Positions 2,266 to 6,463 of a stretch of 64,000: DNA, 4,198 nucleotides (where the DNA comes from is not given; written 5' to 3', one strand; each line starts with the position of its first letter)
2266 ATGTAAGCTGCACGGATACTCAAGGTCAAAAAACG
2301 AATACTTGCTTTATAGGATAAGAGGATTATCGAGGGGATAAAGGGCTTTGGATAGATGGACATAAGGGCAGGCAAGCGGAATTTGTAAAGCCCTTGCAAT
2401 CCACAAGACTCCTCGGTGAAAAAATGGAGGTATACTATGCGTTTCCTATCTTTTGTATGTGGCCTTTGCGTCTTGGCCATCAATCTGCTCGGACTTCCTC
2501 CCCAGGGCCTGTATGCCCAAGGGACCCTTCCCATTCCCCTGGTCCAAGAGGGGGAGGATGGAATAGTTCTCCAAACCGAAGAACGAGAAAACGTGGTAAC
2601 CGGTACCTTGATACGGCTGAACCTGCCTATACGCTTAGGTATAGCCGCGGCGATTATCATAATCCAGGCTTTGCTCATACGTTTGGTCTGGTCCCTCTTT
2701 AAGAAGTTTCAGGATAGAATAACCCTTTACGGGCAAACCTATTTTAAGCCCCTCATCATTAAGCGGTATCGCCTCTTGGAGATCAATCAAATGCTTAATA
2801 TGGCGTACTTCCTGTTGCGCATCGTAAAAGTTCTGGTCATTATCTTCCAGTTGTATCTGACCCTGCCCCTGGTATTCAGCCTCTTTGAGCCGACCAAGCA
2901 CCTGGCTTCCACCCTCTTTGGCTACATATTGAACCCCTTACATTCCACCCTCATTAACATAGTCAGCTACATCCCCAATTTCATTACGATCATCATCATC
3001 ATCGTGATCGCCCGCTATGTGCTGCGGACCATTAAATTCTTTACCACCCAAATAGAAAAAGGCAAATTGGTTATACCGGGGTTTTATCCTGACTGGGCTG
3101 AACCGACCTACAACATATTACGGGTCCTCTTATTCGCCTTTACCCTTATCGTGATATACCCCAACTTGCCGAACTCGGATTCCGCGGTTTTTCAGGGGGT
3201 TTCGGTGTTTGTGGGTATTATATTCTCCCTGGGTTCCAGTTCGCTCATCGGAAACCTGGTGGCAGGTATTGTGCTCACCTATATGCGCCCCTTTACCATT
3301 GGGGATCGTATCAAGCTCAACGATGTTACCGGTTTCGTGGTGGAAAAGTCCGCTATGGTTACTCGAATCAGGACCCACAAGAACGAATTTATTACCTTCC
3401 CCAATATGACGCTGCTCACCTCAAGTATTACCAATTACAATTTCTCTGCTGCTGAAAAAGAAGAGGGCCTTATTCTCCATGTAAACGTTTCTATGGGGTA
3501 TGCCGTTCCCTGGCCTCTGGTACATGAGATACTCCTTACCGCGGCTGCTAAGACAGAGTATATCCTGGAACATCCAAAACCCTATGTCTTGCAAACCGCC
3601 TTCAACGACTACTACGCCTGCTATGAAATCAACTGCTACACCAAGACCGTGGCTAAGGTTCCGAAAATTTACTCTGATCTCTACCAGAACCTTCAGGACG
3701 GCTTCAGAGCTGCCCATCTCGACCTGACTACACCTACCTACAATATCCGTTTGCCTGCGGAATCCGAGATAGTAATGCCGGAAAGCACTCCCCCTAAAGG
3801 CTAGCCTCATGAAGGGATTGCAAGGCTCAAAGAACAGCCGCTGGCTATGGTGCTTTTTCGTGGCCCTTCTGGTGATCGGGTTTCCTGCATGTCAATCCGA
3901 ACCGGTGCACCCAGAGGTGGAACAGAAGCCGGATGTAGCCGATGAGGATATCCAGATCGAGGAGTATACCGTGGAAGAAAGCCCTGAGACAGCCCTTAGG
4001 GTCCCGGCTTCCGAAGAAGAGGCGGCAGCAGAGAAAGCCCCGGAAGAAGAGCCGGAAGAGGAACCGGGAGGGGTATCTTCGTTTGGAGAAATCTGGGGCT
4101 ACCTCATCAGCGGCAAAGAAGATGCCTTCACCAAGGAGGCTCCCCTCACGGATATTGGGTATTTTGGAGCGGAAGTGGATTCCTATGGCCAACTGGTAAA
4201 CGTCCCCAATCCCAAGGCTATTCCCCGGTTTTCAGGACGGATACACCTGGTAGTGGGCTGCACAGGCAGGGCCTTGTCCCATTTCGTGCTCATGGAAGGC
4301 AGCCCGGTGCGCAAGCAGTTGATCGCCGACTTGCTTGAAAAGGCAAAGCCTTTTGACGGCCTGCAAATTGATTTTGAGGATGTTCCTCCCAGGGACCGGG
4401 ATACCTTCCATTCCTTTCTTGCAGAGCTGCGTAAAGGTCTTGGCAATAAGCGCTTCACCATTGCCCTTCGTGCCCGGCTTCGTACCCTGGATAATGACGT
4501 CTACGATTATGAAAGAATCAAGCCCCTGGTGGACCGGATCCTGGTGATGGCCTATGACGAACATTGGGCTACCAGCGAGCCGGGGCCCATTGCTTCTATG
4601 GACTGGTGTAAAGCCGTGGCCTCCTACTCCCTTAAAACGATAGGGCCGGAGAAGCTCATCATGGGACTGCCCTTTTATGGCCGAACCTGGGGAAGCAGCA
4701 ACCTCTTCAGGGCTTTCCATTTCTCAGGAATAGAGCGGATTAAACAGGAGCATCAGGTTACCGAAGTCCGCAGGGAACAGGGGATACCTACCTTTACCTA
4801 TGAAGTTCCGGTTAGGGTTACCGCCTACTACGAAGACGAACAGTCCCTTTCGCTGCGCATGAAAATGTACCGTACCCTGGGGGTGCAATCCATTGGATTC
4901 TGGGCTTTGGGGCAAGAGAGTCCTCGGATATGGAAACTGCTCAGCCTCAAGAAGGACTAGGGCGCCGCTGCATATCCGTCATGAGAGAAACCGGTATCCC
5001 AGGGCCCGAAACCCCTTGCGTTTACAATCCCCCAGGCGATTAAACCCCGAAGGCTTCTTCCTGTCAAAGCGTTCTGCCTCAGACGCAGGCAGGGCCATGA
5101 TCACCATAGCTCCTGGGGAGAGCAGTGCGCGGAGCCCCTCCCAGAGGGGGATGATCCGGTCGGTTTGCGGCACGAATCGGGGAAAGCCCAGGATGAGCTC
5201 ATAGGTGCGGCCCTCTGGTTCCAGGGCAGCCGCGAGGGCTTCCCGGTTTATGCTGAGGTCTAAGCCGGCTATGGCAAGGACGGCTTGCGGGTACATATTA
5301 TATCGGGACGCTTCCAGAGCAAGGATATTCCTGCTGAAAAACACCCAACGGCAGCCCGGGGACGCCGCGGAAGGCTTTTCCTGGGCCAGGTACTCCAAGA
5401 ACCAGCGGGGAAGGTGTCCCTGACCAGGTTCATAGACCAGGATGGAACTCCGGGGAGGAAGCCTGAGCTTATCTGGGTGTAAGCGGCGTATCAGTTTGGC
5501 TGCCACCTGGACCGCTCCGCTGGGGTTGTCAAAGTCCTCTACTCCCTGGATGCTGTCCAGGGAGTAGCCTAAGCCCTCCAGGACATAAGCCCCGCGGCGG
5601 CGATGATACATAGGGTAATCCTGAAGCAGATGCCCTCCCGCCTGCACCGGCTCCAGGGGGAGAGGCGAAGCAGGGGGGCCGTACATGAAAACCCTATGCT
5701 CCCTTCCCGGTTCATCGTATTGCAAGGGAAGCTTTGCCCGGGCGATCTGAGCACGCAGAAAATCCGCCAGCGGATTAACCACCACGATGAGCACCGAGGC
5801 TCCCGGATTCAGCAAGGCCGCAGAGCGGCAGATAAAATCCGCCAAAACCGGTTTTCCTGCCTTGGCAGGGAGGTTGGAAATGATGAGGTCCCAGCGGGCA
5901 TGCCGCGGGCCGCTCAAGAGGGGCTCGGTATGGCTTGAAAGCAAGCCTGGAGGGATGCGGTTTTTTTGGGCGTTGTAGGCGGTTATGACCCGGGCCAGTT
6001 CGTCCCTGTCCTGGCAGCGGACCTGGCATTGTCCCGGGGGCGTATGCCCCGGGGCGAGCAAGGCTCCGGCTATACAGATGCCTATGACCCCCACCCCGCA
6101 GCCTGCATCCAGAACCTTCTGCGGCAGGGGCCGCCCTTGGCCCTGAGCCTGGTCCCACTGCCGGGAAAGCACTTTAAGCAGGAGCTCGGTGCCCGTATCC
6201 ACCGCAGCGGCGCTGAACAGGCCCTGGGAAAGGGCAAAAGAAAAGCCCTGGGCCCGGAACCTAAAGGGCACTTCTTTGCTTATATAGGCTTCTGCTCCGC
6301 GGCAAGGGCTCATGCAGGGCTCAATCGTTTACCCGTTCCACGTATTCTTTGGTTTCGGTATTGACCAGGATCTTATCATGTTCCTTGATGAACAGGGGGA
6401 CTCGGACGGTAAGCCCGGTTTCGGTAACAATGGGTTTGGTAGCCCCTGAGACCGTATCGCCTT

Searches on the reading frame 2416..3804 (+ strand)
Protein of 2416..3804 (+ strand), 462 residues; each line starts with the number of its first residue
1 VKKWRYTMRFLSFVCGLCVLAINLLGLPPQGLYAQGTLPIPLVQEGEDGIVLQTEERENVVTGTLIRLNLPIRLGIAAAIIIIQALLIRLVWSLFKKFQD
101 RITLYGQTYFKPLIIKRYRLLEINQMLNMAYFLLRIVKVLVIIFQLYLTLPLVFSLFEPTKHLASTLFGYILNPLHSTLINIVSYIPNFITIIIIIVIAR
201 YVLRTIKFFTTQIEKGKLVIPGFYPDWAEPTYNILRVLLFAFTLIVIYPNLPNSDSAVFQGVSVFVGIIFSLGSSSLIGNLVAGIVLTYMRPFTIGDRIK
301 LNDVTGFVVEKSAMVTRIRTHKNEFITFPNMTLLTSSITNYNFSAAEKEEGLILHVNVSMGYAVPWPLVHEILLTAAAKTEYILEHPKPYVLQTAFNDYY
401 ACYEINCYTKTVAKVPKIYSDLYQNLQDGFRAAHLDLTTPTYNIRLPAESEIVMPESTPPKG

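Call 77: search_protein_families(library=pfam, proteins=[window:2416-3804:+], max_evalue=0.00001)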
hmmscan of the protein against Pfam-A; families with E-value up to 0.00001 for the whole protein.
window:2416-3804:+ (462 aa): 2 families
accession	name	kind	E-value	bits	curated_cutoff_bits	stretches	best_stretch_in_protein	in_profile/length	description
PF00924.24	MS_channel_2nd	-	5.3e-18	65.3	20.2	1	277-342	2-67/68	Mechanosensitive ion channel, beta-domain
PF21082.3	MS_channel_3rd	-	6.2e-11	43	21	1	357-436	4-87/88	Mechanosensitive ion channel MscS, C-terminal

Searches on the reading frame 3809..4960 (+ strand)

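Call 77: search_protein_families(library=pfam, proteins=[window:3809-4960:+], max_evalue=0.00001)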
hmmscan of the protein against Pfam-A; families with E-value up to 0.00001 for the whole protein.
window:3809-4960:+ (383 aa): 1 family
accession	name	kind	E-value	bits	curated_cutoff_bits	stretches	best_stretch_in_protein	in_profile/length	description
PF00704.34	Glyco_hydro_18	-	4.3e-23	82.9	29.6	1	172-369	97-316/317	Glycosyl hydrolases family 18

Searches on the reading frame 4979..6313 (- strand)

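Call 77: search_protein_families(library=pfam, proteins=[window:4979-6313:-], max_evalue=0.00001)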
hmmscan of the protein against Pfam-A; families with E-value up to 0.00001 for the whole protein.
window:4979-6313:- (444 aa): 1 family
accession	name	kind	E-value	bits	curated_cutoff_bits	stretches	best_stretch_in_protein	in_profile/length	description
PF05175.20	MTS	-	3e-16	60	23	1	26-180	4-142/170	Methyltransferase small domain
